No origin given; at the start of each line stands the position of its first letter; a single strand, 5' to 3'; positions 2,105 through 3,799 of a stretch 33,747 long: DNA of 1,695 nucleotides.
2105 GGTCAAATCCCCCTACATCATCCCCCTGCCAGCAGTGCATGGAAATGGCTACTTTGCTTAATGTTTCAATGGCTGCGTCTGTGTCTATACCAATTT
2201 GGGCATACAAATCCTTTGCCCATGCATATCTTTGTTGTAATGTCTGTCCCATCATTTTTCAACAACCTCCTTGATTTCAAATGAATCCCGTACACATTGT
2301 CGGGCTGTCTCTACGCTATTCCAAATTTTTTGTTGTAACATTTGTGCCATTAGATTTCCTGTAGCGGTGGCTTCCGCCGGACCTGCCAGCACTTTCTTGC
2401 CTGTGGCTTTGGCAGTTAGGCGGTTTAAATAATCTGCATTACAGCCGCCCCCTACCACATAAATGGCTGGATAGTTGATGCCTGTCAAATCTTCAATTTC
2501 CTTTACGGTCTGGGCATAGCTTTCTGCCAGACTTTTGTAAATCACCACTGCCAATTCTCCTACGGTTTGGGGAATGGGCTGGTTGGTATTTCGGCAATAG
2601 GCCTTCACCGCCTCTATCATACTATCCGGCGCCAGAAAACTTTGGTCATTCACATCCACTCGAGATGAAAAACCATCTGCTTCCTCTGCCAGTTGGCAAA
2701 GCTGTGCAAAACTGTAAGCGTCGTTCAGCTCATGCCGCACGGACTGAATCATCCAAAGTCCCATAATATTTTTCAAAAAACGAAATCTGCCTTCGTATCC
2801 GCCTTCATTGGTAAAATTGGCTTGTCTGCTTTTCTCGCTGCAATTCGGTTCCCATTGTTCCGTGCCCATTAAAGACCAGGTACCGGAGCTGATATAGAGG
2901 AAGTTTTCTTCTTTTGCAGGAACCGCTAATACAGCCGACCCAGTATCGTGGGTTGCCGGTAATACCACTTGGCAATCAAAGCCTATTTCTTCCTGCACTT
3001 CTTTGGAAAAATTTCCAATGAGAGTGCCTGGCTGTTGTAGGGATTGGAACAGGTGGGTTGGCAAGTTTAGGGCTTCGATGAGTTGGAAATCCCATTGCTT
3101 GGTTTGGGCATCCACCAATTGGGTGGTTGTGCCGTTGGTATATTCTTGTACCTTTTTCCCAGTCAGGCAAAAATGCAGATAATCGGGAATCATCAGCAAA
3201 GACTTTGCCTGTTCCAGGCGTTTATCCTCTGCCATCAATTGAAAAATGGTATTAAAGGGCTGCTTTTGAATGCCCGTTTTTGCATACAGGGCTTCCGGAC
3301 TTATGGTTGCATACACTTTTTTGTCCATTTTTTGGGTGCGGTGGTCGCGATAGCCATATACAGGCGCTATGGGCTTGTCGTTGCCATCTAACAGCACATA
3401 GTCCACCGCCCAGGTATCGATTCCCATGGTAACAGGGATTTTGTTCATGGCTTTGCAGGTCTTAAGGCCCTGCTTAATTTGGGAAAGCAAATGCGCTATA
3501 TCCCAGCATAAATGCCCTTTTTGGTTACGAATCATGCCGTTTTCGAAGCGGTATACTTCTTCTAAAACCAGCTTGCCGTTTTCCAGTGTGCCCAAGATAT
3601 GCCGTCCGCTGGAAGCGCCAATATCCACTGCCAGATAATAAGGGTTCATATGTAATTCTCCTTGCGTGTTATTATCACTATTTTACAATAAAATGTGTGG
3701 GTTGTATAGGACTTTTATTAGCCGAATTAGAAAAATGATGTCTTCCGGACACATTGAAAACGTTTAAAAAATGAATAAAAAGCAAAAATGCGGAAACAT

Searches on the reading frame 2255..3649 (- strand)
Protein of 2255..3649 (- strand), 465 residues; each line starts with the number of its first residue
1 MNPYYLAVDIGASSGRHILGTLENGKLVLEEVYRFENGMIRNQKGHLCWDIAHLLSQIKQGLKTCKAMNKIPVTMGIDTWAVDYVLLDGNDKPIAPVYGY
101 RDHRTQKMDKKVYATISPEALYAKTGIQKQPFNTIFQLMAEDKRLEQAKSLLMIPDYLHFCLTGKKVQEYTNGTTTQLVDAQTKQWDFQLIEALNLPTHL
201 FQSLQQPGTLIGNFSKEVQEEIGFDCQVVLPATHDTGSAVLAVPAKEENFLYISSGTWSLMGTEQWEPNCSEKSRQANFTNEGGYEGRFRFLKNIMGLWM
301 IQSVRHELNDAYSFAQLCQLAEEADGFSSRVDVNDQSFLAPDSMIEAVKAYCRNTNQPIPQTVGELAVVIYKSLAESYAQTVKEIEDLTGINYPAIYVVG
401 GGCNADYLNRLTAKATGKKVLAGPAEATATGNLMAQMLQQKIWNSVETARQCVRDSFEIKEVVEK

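Call 45: find_encoding_contigs(protein=window:2255-3649:-, flank=4000, max_places=8)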
Protein window:2255-3649:- (465 aa): no gene with exactly this product is on record in the collection.

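Call 75: search_protein_families(library=pfam, proteins=[window:2255-3649:-], max_evalue=0.01)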
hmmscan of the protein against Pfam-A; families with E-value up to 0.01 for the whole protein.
window:2255-3649:- (465 aa): 2 families
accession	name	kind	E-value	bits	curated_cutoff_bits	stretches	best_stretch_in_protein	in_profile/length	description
PF00370.27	FGGY_N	-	1.7e-32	113.4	28.8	1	4-241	1-244/245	FGGY family of carbohydrate kinases, N-terminal domain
PF02782.22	FGGY_C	-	5.6e-31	108.3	27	1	251-438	1-196/198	FGGY family of carbohydrate kinases, C-terminal domain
